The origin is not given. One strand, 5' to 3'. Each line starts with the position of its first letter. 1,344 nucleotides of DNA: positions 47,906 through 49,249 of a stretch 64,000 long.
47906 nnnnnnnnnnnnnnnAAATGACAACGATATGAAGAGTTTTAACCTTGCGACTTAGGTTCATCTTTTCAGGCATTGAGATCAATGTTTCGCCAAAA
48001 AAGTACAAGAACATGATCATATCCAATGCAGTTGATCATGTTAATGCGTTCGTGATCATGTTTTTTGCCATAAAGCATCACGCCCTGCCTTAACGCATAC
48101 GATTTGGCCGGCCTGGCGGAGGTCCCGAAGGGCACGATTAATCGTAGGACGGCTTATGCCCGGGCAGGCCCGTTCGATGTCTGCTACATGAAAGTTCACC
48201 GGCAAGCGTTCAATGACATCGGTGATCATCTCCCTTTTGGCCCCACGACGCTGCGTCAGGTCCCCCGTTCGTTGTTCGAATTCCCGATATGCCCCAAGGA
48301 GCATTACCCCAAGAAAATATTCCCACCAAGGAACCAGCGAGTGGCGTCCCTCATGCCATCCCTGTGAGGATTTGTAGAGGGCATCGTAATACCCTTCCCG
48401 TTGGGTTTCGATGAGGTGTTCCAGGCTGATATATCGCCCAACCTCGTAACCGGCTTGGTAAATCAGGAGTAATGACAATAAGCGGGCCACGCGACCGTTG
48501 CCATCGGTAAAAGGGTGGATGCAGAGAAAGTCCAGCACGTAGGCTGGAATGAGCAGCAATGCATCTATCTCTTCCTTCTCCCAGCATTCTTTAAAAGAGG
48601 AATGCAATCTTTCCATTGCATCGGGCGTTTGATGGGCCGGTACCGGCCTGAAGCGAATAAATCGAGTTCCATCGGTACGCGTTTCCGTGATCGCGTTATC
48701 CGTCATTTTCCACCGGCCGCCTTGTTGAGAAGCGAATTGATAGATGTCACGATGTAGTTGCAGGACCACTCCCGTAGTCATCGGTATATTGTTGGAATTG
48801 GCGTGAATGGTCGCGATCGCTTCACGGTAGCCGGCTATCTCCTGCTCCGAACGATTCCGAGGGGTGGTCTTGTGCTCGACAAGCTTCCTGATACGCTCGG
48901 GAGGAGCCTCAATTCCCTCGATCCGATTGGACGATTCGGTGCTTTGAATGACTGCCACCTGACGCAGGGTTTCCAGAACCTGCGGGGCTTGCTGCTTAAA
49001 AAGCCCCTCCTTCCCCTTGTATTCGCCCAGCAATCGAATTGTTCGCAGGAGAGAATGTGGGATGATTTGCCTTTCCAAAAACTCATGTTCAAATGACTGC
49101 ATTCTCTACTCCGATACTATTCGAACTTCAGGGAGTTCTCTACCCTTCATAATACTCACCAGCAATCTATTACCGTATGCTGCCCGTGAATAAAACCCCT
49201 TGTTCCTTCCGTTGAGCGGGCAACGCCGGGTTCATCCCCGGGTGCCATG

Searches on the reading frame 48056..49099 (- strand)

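Call 65: search_protein_families(library=pfam, proteins=[window:48056-49099:-], max_evalue=0.001)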
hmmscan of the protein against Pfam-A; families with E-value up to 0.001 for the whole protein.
window:48056-49099:- (347 aa): 1 family
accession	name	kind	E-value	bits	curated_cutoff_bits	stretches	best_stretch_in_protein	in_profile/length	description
PF02661.23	Fic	-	2.6e-15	57.4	24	1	108-212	3-92/93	Fic/DOC family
